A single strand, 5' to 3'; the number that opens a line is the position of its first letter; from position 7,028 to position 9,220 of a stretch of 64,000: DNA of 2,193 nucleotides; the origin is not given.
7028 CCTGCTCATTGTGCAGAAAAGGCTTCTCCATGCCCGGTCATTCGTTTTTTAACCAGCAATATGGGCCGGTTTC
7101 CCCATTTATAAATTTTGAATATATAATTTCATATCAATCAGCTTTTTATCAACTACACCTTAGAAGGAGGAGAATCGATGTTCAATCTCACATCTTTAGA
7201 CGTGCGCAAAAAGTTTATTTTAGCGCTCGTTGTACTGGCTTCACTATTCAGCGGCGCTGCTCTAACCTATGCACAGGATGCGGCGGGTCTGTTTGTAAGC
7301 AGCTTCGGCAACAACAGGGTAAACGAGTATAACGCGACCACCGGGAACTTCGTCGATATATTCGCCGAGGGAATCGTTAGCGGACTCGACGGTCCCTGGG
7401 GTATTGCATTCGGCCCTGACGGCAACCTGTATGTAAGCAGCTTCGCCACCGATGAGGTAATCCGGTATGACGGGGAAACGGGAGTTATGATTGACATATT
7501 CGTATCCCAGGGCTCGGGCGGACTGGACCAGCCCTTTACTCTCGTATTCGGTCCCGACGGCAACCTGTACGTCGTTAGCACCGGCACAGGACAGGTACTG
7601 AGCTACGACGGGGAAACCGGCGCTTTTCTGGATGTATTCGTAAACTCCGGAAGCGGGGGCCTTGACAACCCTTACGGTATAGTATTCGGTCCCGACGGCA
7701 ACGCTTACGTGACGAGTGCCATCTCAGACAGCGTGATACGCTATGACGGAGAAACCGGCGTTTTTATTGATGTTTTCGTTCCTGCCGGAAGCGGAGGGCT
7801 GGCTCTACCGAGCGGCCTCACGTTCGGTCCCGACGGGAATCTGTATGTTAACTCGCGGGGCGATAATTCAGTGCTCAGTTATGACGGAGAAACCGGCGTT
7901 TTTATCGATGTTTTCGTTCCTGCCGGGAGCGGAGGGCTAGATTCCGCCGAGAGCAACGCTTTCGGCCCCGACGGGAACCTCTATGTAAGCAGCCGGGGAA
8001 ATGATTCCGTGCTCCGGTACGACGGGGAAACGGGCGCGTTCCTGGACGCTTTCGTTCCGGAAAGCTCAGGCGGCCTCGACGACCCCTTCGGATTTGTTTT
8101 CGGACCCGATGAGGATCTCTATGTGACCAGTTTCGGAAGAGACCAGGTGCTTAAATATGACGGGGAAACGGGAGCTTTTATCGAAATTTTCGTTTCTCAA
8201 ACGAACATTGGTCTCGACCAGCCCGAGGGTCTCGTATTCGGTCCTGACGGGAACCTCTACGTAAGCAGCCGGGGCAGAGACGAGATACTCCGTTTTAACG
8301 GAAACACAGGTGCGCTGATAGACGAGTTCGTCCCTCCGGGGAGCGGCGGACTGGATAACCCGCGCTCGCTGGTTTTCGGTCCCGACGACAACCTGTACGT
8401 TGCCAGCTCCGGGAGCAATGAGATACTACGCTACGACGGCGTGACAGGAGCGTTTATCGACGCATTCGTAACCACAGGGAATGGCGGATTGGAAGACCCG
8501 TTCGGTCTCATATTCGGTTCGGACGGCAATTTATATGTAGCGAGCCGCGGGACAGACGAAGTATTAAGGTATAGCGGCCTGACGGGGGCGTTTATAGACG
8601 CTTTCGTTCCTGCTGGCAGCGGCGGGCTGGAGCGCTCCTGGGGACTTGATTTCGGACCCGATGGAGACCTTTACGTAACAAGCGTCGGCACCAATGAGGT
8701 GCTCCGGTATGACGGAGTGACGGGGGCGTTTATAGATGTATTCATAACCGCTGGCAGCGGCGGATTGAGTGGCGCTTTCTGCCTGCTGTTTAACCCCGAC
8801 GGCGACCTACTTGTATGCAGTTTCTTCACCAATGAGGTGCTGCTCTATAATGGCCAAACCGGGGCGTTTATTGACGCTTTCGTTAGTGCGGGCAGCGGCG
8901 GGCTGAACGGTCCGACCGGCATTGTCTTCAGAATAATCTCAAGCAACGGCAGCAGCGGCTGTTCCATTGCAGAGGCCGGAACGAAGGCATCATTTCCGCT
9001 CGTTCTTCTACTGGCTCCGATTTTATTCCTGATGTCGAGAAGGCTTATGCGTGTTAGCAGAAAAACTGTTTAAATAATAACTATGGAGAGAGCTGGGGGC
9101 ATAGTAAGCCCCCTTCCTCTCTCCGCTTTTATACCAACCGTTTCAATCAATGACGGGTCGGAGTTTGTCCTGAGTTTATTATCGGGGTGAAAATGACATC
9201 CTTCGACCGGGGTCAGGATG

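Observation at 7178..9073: NHL-propeller protein built from very recent intragenic tandem DNA duplications, with a non-canonical C-terminal sorting tail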

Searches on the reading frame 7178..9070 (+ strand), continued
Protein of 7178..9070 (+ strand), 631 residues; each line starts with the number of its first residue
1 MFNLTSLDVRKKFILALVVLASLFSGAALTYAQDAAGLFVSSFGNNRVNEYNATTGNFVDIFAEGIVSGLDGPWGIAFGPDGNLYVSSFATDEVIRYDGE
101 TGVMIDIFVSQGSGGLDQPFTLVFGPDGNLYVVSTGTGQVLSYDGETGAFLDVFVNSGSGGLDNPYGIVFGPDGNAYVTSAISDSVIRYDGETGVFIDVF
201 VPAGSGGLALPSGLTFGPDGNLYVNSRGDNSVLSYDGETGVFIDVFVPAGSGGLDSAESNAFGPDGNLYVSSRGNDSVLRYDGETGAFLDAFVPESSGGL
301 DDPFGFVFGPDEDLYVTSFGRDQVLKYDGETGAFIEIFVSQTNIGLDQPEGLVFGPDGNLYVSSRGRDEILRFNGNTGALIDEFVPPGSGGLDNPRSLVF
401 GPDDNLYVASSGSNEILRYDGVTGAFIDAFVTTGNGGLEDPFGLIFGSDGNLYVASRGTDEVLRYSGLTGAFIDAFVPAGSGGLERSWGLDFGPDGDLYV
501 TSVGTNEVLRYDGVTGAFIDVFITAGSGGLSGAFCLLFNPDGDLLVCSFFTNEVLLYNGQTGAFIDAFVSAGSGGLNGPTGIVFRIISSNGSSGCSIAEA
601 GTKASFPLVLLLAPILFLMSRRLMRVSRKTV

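Call 65: search_solved_structures(query=window:7178-9070:+, max_evalue=0.001)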
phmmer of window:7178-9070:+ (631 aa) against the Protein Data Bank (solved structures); distinct sequences matched with E-value up to 0.001: 57.
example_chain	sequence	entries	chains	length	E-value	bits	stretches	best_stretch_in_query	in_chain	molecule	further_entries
2ymu_A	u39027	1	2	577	6.6e-33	117.4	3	71-380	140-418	WD-40 REPEAT PROTEIN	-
7zpz_A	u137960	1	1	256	3.6e-12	48.8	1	253-509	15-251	Pizza6-TSR-TSH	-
6r60_A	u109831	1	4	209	1.1e-10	43.9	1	69-289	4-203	WD-40 repeat protein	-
1rwi_B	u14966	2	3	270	1.2e-10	43.8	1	164-419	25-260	Serine/threonine-protein kinase pknD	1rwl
8j72_A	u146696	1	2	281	3.6e-10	42.2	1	37-234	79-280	E3 ubiquitin-protein ligase TRIM71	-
7qrx_A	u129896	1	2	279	7.3e-10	41.2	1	38-233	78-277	E3 ubiquitin-protein ligase TRIM71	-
9jur_A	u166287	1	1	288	8e-10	41.1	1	38-233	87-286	E3 ubiquitin-protein ligase TRIM71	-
5yzv_A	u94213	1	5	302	6.7e-09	38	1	70-280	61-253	Probable serine/threonine-protein kinase PkwA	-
6r5y_A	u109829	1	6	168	2.2e-08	36.3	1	69-234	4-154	WD-40 repeat protein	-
2ism_A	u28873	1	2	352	1.5e-07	33.6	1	63-368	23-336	Putative oxidoreductase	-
8pkr_A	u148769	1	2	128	3.7e-06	29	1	345-463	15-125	non-specific serine/threonine protein kinase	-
9eh1_W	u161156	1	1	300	5e-06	28.5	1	97-293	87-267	Superkiller complex protein 8, N-terminally processed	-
6gmh_W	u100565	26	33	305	5.1e-06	28.5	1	97-293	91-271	WD repeat-containing protein 61 | WDR61 | Superkiller complex protein 8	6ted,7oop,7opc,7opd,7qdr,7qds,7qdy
3ow8_A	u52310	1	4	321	5.9e-06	28.3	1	97-293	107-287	WD repeat-containing protein 61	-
6r5z_A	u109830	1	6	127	7.1e-06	28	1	69-195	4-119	9-bladed beta-propeller formed by three 3-bladed fragments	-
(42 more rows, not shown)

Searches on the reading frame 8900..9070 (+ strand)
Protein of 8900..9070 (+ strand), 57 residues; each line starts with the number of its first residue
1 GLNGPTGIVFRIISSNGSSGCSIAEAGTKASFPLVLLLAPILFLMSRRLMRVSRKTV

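Call 13: search_protein_families(library=ncbifam, proteins=[window:8900-9070:+], max_evalue=10)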
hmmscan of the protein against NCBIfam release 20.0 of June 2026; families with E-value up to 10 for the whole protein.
seq(57 aa): 2 families
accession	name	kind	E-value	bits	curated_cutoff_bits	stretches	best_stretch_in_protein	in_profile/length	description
NF033191.4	JDVT-CTERM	domain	0.0038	17.1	27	1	17-48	2-33/35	JDVT-CTERM domain-containing protein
TIGR03901.2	MYXO-CTERM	domain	0.019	15.3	20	1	17-48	2-31/34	MYXO-CTERM sorting domain-containing protein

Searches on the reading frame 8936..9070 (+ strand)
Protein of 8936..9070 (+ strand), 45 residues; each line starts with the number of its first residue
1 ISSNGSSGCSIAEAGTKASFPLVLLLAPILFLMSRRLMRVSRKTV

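Call 13: search_protein_families(library=ncbifam, proteins=[window:8939-9070:+], max_evalue=10)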
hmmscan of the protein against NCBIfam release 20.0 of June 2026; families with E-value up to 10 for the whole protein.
seq(44 aa): 2 families
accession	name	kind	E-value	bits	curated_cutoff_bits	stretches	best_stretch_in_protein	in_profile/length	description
NF033191.4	JDVT-CTERM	domain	0.0053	16.6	27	1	4-35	2-33/35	JDVT-CTERM domain-containing protein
TIGR03901.2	MYXO-CTERM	domain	0.0098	16.3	20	1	4-35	2-31/34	MYXO-CTERM sorting domain-containing protein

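Call 33: find_homologous_proteins(query=window:8936-9070:+, max_evalue=10)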
Query seq(45 aa): no candidate shares three 5-residue words with the query. No homologue found.

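Call 42: search_protein_representatives(protein=window:8936-9070:+)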
Query: 45 residues. Proteins with E-value up to 0.001 (for the whole library): 1; up to 1e-10: 0; up to 1e-30: 0. The best 1 are listed.
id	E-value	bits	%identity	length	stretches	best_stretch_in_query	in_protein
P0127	3.4e-06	42.0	45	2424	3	5-30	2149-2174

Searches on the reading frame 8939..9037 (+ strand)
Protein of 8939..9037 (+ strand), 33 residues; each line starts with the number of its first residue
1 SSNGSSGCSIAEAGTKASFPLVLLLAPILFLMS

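Call 49: search_protein_families(library=ncbifam, proteins=[window:8939-9037:+], max_evalue=10)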
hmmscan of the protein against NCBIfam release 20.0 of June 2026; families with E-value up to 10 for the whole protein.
seq(33 aa): 2 families
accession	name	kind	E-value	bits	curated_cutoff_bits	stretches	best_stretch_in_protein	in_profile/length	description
NF033191.4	JDVT-CTERM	domain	0.0081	16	27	1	4-26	2-25/35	JDVT-CTERM domain-containing protein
TIGR03901.2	MYXO-CTERM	domain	0.047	14.1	20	1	4-26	2-24/34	MYXO-CTERM sorting domain-containing protein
